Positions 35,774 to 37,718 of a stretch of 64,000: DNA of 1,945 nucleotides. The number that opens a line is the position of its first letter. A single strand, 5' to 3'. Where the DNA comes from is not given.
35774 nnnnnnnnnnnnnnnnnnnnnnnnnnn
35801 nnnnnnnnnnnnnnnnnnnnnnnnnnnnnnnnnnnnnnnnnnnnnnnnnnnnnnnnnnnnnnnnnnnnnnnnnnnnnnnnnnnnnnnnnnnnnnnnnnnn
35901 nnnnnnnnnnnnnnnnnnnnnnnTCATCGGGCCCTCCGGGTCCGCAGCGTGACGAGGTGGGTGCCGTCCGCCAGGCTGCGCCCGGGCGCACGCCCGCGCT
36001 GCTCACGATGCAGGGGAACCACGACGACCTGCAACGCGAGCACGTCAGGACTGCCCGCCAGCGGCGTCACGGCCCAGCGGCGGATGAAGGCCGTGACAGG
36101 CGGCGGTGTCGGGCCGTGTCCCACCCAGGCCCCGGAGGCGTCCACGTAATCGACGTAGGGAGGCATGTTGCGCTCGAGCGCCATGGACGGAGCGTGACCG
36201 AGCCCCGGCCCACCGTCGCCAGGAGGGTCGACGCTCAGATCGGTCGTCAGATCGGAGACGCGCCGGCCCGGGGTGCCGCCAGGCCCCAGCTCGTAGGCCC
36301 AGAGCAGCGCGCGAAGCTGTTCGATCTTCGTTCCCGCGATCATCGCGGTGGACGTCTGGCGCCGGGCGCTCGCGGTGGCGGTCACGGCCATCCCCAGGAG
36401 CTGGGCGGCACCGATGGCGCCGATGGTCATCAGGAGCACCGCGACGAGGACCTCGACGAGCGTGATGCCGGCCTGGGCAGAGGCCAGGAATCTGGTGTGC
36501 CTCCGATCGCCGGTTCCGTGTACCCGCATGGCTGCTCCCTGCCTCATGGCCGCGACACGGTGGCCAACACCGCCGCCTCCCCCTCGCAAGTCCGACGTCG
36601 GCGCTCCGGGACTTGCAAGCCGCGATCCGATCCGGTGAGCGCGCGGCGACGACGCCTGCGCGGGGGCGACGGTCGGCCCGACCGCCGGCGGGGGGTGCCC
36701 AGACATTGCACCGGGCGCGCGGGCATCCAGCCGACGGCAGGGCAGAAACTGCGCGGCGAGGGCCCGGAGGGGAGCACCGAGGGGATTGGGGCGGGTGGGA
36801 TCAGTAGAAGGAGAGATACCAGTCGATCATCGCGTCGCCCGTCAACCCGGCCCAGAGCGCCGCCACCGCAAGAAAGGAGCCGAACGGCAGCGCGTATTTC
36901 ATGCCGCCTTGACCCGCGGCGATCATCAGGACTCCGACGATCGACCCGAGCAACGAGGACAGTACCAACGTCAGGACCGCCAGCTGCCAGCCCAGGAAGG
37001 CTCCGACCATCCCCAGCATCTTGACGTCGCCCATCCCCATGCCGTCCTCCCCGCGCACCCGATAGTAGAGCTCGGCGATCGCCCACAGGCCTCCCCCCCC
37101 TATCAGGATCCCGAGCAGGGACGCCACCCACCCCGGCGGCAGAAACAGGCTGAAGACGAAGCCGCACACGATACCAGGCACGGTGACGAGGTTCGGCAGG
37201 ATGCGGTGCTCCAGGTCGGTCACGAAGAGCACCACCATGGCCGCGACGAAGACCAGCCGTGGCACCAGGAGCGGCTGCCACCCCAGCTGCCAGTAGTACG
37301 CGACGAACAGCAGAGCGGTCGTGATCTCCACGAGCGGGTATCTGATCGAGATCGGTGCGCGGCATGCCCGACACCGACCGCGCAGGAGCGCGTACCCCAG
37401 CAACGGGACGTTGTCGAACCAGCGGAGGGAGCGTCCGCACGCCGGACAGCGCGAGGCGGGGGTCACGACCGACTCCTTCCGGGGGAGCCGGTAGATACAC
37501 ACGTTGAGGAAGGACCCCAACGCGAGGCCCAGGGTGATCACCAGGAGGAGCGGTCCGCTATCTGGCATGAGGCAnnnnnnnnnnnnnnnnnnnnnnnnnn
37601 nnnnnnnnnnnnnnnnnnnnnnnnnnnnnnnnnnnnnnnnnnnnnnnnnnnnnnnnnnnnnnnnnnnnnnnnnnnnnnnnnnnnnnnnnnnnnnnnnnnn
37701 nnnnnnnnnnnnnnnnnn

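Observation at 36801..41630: Pilus cluster with a VKOR-DsbA fusion, ABC transporter and TPR protein between pilA and pilD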

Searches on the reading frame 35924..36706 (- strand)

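Call 4: search_protein_families(library=pfam, proteins=[window:35924-36706:-], max_evalue=0.01)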
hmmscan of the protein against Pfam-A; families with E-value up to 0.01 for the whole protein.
window:35924-36706:- (260 aa): 1 family
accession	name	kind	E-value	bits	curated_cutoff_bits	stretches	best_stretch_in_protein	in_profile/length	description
PF07963.17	N_methyl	-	9.9e-05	22.2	21.2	1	77-100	3-26/27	Prokaryotic N-terminal methylation motif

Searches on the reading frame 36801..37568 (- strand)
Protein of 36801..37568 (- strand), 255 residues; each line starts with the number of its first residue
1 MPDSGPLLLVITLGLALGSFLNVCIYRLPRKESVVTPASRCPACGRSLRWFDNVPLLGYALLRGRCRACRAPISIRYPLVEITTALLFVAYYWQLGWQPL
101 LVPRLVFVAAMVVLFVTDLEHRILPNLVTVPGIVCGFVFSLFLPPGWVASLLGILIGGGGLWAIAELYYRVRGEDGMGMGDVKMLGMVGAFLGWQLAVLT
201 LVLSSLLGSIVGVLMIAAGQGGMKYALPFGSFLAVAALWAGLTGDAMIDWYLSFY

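Call 4: search_protein_families(library=pfam, proteins=[window:36801-37568:-], max_evalue=0.01)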
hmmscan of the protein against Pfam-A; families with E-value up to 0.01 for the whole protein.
window:36801-37568:- (255 aa): 2 families
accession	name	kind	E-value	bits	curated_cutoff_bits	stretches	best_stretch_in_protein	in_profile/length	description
PF06750.18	A24_N_bact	-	1.8e-36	124.5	23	1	13-94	2-83/84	Bacterial Peptidase A24 N-terminal domain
PF01478.23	Peptidase_A24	-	4.7e-20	72.4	26.5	1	105-213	1-104/104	Type IV leader peptidase family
